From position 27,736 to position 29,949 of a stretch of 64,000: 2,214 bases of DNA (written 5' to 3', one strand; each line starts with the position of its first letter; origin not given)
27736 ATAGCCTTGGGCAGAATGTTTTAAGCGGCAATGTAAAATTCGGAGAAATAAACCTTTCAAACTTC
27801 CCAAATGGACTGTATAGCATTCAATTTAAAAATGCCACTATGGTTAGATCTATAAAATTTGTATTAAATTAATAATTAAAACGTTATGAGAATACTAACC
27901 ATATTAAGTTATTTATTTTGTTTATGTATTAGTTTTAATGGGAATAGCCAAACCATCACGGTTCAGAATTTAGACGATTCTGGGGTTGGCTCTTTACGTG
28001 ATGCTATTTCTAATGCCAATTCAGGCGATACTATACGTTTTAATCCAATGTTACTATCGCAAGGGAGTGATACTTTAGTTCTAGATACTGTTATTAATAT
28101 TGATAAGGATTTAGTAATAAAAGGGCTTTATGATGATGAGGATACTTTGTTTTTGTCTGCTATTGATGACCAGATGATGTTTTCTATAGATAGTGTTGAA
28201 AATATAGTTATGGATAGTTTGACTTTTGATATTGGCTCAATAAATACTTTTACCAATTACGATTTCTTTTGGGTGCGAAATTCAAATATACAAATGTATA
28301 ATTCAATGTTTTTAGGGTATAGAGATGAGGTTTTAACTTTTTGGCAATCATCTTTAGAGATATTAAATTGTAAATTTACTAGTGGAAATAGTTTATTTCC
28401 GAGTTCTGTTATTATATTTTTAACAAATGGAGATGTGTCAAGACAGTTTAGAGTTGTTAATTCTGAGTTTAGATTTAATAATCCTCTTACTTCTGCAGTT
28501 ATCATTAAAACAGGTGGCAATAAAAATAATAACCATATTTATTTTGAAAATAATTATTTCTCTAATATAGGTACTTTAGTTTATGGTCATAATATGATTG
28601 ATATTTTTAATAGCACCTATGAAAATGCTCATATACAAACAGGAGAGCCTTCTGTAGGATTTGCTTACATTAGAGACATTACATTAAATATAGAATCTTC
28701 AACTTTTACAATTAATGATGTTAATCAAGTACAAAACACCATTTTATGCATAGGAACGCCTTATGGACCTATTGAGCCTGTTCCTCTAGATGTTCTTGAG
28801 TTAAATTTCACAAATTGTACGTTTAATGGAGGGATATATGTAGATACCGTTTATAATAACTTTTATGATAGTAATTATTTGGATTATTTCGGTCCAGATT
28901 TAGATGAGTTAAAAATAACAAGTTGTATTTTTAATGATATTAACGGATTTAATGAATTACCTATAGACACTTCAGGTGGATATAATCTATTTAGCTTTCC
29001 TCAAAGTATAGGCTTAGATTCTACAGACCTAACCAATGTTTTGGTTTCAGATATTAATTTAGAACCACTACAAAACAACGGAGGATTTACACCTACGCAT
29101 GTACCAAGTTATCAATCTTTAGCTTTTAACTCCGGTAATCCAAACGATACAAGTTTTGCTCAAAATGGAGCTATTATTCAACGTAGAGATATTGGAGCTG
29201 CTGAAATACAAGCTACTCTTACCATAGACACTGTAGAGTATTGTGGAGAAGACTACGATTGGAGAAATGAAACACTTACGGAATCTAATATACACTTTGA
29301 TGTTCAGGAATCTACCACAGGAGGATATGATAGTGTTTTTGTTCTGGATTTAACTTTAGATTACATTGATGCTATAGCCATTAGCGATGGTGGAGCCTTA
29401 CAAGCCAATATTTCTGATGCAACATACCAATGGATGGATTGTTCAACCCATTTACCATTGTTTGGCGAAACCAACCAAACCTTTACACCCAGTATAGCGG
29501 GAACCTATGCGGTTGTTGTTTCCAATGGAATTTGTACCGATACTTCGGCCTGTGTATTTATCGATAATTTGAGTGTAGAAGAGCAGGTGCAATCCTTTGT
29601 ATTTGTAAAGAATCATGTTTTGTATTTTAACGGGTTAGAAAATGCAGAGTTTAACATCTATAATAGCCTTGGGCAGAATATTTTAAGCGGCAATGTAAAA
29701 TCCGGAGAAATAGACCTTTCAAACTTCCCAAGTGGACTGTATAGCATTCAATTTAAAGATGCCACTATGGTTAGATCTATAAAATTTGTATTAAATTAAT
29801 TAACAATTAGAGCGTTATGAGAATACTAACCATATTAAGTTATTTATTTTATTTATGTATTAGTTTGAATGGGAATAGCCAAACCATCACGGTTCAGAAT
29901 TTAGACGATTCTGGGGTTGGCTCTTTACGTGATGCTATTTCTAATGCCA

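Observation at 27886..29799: Copy B3 is a five-piece mosaic of five other copies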

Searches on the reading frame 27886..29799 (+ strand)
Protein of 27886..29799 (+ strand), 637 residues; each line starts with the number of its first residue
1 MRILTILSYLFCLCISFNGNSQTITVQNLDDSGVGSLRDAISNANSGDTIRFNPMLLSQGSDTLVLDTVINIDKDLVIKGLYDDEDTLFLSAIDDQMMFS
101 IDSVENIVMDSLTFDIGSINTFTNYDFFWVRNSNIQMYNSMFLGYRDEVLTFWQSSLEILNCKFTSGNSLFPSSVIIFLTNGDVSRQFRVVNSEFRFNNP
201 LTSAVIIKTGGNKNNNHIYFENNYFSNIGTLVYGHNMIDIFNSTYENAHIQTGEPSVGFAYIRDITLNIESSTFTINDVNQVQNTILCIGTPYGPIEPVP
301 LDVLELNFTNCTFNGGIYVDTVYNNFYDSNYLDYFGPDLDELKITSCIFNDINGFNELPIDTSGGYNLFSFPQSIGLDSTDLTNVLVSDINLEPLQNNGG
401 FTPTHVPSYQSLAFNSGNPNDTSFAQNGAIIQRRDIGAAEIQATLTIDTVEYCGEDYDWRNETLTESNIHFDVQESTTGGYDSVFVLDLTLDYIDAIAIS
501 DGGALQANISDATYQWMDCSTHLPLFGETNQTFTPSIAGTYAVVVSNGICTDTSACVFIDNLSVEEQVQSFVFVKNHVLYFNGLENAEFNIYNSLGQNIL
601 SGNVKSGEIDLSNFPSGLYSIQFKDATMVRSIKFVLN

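Call 10: search_protein_families(library=pfam, proteins=[window:27886-29799:+], max_evalue=0.01)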
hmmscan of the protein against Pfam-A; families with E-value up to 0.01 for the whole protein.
window:27886-29799:+ (637 aa): 1 family
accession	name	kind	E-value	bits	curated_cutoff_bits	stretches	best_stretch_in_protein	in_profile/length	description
PF18962.6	Por_Secre_tail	-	0.00019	22.1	27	1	585-628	20-67/75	Secretion system C-terminal sorting domain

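Call 11: search_protein_families(library=ncbifam, proteins=[window:27886-29799:+], max_evalue=0.01)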
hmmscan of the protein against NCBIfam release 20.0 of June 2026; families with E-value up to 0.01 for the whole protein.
window:27886-29799:+ (637 aa): 2 families
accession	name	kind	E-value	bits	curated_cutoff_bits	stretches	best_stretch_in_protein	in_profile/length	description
NF041518.1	choice_anch_Q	domain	1.6e-07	31.4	25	1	389-442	1-58/58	choice-of-anchor Q domain-containing protein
TIGR04183.1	Por_Secre_tail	domain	4.2e-06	26.7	23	1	578-636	12-71/72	T9SS type A sorting domain-containing protein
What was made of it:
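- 27886..29799 (+): B3, the mosaic gene. It encodes a 637-aa T9SS cargo protein: signal peptide, right-handed beta-helix, choice-of-anchor-Q region, Ig-like domains and a type A C-terminal sorting domain. NCBIfam choice_anch_Q 31.4 bits (cut-off 25) and Por_Secre_tail 26.7 bits (cut-off 23) (call 11).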

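Call 15: find_encoding_contigs(protein=window:27886-29799:+, flank=10000, max_places=10)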
Protein window:27886-29799:+ (637 aa): no gene with exactly this product is on record in the collection.

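Call 16: find_homologous_proteins(query=window:27886-29799:+, max_evalue=1e-10)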
Query window:27886-29799:+ (637 aa): 34 proteins with E <= 1e-10 among 8000 candidates.
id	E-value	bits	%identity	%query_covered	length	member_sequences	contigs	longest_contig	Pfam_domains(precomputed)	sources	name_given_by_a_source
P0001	0.0e+0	1423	100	100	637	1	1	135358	PF18962.8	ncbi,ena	-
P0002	0.0e+0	1197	84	100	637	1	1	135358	PF18962.8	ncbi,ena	-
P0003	0.0e+0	1195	84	100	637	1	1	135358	PF18962.8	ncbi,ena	-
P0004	0.0e+0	1057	75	98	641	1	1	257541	-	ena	-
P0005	1.3e-291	987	71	100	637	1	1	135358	-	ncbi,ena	-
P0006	6.7e-291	985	73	100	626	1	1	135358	PF18962.8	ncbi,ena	-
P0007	1.2e-282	957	69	100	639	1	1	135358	-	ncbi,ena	-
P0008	4.8e-278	942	70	98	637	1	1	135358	-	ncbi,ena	-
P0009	3.5e-275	933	70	100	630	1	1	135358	PF18962.8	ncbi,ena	-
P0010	5.0e-275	932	69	100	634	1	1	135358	PF18962.8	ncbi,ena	-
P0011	7.4e-262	889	66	100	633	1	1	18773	-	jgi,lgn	-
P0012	2.5e-254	864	68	100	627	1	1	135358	PF18962.8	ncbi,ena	-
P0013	3.6e-253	860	65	100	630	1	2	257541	PF18962.8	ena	-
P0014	5.3e-252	856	64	99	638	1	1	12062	-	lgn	-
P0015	5.9e-247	839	63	100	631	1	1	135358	PF18962.8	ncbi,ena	-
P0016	7.3e-247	839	63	100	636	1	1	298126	PF18962.8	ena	-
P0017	3.0e-214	731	58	100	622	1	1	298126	-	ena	-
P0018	4.1e-59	219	33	64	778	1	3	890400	PF02415.24,PF18962.8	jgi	jgi:predicted outer membrane repeat protein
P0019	1.7e-48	184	40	21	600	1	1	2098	PF02415.24,PF18962.8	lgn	-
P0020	1.4e-45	174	42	32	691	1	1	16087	PF13229.13,PF18962.8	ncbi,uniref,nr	ncbi:T9SS type A sorting domain-containing protein [Phaeocystidibacter luteus]|uniref:T9SS type A so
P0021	5.5e-43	166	41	26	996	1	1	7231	PF23237.2,PF13229.13,PF02415.24,PF18962.8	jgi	jgi:predicted outer membrane repeat protein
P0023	2.0e-41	161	36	41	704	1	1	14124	PF13229.13,PF18962.8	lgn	-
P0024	3.3e-40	157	34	31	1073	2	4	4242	PF23237.2,PF02415.24,PF18962.8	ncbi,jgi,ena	jgi:predicted outer membrane repeat protein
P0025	2.2e-35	141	49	15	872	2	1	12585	PF13229.13,PF18962.8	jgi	jgi:predicted outer membrane repeat protein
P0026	2.1e-33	134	31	24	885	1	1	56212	PF13229.13,PF18962.8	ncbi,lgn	-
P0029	3.0e-30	124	36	22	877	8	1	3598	PF02415.24,PF18962.8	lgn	-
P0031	2.4e-26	111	35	28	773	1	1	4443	PF02415.24,PF18962.8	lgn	-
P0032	7.0e-19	86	34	27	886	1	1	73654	PF02415.24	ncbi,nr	ncbi:MAG: hypothetical protein K9J06_01435, partial [Flavobacteriales bacterium]|nr:hypothetical pro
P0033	5.0e-18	83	27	77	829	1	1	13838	PF02415.24,PF18962.8,PF23759.2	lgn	-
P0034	3.4e-17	80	44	14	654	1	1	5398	PF13229.13,PF18962.8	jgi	jgi:hypothetical protein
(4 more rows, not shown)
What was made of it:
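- Closest known: Chlamydial polymorphic membrane proteins. Same: Distant homologs of this family carry Pfam PF02415 (Chlam_PMP repeat) and PF13229 (Beta_helix) (call 16).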

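Call 17: find_encoding_contigs(protein=P0001, flank=3000, max_places=5)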
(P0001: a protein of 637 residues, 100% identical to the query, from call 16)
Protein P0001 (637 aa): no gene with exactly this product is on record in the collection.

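Call 18: find_encoding_contigs(protein=P0004, flank=10000, max_places=5)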
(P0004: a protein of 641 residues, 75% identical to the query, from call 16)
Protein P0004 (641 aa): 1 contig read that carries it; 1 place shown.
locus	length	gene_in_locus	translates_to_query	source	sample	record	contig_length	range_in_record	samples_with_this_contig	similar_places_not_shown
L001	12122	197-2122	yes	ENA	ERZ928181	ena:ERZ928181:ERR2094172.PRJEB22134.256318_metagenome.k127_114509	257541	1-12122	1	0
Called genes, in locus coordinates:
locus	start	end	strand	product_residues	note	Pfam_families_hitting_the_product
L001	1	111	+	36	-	?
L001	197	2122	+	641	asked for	-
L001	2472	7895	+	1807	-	PF16116:DUF4832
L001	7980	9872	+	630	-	PF18962:Por_Secre_tail (faint)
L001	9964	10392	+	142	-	PF02082:Rrf2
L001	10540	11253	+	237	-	PF04405:ScdA_N, PF01814:Hemerythrin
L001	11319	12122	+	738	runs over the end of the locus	PF22085:NorB_cytochrome_c-like, PF00115:COX1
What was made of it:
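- A short-read (k127) assembly of a relative starts inside the last array A copy (call 18), which fits a break at an array it could not resolve.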

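Call 20: find_related_loci(query=window:27886-29799:+, collection=genome_contigs, flank=10000)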
Query window:27886-29799:+ (637 aa) in genome_contigs; peptide patterns used: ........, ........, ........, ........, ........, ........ (x = any residue, [..] = any of these).
30 stretches matched a pattern, but none encodes a relative of the query by tblastn (E <= 1e-3).

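Call 21: find_encoding_contigs(protein=P0016, flank=10000, max_places=5)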
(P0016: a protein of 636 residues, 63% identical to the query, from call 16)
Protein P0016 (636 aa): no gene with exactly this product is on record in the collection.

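Call 23: find_related_loci(query=A1, collection=genome_contigs, flank=10000)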
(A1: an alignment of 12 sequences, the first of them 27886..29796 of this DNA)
Query A1 (637 aa) in genome_contigs; peptide patterns used: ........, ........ (x = any residue, [..] = any of these).
89 stretches matched a pattern; 18 encode a relative of the query (tblastn E <= 1e-3); 18 distinct loci.
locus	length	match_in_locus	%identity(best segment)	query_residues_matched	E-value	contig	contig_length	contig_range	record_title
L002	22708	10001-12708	29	2-636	9e-48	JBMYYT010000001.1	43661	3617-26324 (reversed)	MAG: Flavobacteriales bacterium isolate ME_XS_2208_bin_25 ME_XS_2208_bin_25_0, whole genome shotgun sequence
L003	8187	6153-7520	33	21-492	1e-44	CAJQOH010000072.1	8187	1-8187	MAG: uncultured Flavobacteriales bacterium isolate 10_20180522_Bin_141_sub_1 genome assembly, contig: c_000005752228, wh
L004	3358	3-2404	31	20-637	3e-31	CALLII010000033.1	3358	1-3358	MAG: uncultured Flavobacteriales bacterium isolate B3_Bin_METABAT__66_1 genome assembly, contig: c_000000373513, whole g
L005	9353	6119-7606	36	25-566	2e-28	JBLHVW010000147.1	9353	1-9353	MAG: Salibacteraceae bacterium isolate 3300046534_40 Ga0491194_0019241, whole genome shotgun sequence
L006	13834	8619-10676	50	10-492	6e-23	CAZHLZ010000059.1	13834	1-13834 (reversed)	MAG TPA_asm: uncultured Chitinophaga sp. isolate SRP329715_co2_185 genome assembly, contig: NODE_8328_length_13834_cov_5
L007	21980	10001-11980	47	1-457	9e-22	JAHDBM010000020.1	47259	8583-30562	MAG: Flavobacteriales bacterium isolate MAG-110 RZ_2051, whole genome shotgun sequence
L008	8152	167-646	42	5-169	2e-21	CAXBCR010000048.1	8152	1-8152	MAG TPA_asm: uncultured Flavobacteriales bacterium isolate ERR2762106_binner13_Refined_50 genome assembly, contig: ERZ34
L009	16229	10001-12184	47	1-136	4e-20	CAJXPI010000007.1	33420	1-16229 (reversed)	MAG TPA_asm: uncultured Flavobacteriales bacterium isolate SRR3933268_bin.10_MetaBAT_v2.12.1_MAG genome assembly, contig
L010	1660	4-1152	42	23-440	2e-20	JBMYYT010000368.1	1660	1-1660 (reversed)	MAG: Flavobacteriales bacterium isolate ME_XS_2208_bin_25 ME_XS_2208_bin_25_396, whole genome shotgun sequence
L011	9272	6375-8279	40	1-501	1e-19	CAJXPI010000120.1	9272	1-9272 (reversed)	MAG TPA_asm: uncultured Flavobacteriales bacterium isolate SRR3933268_bin.10_MetaBAT_v2.12.1_MAG genome assembly, contig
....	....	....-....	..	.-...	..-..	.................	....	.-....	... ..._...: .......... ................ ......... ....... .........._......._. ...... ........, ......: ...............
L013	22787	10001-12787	39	2-622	5e-19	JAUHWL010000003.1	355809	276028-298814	MAG: Bacteroidia bacterium isolate 2_bin.22 NODE_38_length_355809_cov_2.395131, whole genome shotgun sequence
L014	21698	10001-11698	41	3-502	6e-19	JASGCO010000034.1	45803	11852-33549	MAG: Sediminibacterium sp. isolate MAG03 NODE_362_length_45803_cov_21.730043, whole genome shotgun sequence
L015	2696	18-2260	38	23-635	5e-18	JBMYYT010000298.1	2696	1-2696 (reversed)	MAG: Flavobacteriales bacterium isolate ME_XS_2208_bin_25 ME_XS_2208_bin_25_319, whole genome shotgun sequence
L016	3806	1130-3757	38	21-446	1e-17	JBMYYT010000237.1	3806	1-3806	MAG: Flavobacteriales bacterium isolate ME_XS_2208_bin_25 ME_XS_2208_bin_25_249, whole genome shotgun sequence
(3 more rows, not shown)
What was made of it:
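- Closest known: Domain rearrangement and allelic exchange in T9SS cargo of Porphyromonas gingivalis. Different: The organism is an uncultured, probably environmental Flavobacteriales-like bacterium (calls 16, 23).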

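Call 24: list_cluster_members(proteins=[P0001, P0004, P0011, P0014, P0016, P0017, P0013])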
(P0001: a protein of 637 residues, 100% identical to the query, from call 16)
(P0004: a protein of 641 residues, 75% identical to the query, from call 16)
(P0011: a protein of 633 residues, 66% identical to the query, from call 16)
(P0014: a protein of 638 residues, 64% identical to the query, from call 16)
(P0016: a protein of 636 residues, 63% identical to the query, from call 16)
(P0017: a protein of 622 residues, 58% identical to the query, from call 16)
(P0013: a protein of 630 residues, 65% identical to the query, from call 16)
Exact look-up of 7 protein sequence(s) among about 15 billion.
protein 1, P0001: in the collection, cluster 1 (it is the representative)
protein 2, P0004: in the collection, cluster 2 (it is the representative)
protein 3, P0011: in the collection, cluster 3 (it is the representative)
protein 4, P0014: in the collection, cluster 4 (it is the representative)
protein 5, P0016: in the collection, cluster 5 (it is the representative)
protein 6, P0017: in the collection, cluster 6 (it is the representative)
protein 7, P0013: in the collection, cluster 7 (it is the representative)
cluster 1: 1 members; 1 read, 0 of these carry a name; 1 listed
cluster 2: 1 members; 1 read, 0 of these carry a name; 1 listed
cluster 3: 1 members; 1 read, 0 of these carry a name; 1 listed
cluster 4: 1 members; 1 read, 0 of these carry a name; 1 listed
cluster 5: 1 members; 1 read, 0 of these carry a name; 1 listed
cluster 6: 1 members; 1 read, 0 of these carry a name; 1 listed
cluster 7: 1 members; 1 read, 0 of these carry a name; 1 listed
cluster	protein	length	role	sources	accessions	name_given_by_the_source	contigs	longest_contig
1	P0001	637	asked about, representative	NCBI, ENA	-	-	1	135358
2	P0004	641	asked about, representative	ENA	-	-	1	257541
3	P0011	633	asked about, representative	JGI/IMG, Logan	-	-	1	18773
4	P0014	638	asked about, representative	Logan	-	-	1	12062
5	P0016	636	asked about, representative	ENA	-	-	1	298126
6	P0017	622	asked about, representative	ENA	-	-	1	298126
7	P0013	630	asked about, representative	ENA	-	-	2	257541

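Call 32: find_encoding_contigs(protein=P0011, flank=10000, max_places=4)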
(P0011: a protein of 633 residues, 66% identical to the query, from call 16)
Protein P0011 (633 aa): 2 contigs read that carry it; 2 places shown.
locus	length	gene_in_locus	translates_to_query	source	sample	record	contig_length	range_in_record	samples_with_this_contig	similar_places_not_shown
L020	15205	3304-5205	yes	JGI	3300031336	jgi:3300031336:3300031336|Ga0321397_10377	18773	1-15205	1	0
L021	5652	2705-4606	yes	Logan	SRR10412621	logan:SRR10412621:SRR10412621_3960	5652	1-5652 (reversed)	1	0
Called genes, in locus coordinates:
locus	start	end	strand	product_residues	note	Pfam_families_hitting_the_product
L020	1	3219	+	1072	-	?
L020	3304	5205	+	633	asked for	-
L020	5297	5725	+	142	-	PF02082:Rrf2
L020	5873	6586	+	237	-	PF04405:ScdA_N, PF01814:Hemerythrin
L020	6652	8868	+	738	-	PF22085:NorB_cytochrome_c-like, PF00115:COX1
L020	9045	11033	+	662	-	PF00122:E1-E2_ATPase, PF00702:Hydrolase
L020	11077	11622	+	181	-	-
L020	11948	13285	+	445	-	PF13367:PrsW-protease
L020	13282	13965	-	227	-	PF00072:Response_reg, PF00486:Trans_reg_C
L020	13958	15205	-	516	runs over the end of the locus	PF00512:HisKA, PF02518:HATPase_c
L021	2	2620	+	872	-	?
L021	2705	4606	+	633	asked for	-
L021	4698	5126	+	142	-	PF02082:Rrf2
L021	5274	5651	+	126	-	?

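Call 33: find_encoding_contigs(protein=P0017, flank=10000, max_places=4)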
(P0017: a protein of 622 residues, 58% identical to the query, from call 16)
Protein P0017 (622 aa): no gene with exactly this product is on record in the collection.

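Call 41: search_solved_structures(query=window:27886-29796:+, max_evalue=1)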
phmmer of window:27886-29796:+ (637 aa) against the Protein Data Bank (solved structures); distinct sequences matched with E-value up to 1: 2.
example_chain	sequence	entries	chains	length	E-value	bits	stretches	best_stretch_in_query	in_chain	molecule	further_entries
6fwv_A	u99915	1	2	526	0.028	16.3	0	583-621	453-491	Collagen Adhesion protein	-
7pzj_A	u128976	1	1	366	0.095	14.5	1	578-628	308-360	Lipase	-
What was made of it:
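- Tried and rejected: Only weak hits to the C-terminal domain (call 41).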

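Call 46: find_related_loci(query=window:27886-29796:+, collection=metagenome_contigs, flank=10000)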
Query window:27886-29796:+ (637 aa) in metagenome_contigs; peptide patterns used: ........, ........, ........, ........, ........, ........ (x = any residue, [..] = any of these).
62 stretches matched a pattern, but none encodes a relative of the query by tblastn (E <= 1e-3).

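Call 47: find_related_loci(query=A1, collection=metagenome_contigs, flank=10000)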
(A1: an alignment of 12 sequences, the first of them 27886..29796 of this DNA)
Query A1 (637 aa) in metagenome_contigs; peptide patterns used: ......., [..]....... (x = any residue, [..] = any of these).
600 stretches matched a pattern, but none encodes a relative of the query by tblastn (E <= 1e-3).
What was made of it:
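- Tried and rejected: Both metagenome_contigs scans found no relative (calls 46, 47).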

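Call 48: predict_structure(alignment_id=A2)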
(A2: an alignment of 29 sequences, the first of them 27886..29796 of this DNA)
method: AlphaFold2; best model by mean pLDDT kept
length: 637 residues; sequences in the alignment: 29
mean_pLDDT: 72.2   pTM: 0.56
mean pLDDT of the five models: 72.2, 71.9, 71.7, 69.1, 68.5
residues with pLDDT >= 90: 141; 70-90: 260; 50-70: 102; < 50: 134
segments of 3 or more residues with pLDDT < 50: 15-19, 255-260, 320-331, 354-448, 477-483, 563-568
pLDDT, mean of each block of 10 residues (from residue 1): 69 50 88 92 93 80 84 94 83 84 95 77 75 96 80 95 82 84 91 88 86 90 92 91 91 57 83 80 71 52 79 67 41 65 68 47 33 35 34 32 34 39 37 34 44 75 79 56 60 80 81 89 85 86 86 87 50 77 76 85 75 83 73 78
secondary structure, 60 per line:
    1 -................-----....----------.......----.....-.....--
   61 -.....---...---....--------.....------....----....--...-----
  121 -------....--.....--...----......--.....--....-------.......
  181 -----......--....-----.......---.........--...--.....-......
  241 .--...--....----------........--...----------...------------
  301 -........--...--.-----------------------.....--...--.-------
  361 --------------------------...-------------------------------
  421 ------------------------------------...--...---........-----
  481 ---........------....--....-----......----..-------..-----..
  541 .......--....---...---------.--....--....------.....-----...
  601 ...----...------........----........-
elements in order: H2-17 E23-26 H37-43 E48-52 H54-58 E62-66 E70-72 E76-79 E88-92 E99-102 E107-110 E113-115 E128-131 E134-138 E141-143 E148-153 E156-160 E163-166 E174-180 E186-191 E194-197 E203-209 E216-221 E224-226 E229-233 E235-241 E244-246 E249-252 E263-270 E273-275 E286-288 E302-309 E312-314 E341-345 E348-350 E457-459 E462-464 E468-475 E484-491 E498-501 E504-507 E513-518 E539-547 E550-553 E557-559 E572-575 E578-581 E588-592 E598-603 E608-610 E617-624 E629-636
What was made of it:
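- On Right-handed parallel beta-helix proteins (pectin-lyase-like or Pmp-like): The AlphaFold2 model has stacked short strands at aa 22-350 with pLDDT mostly 80-95 (call 48).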
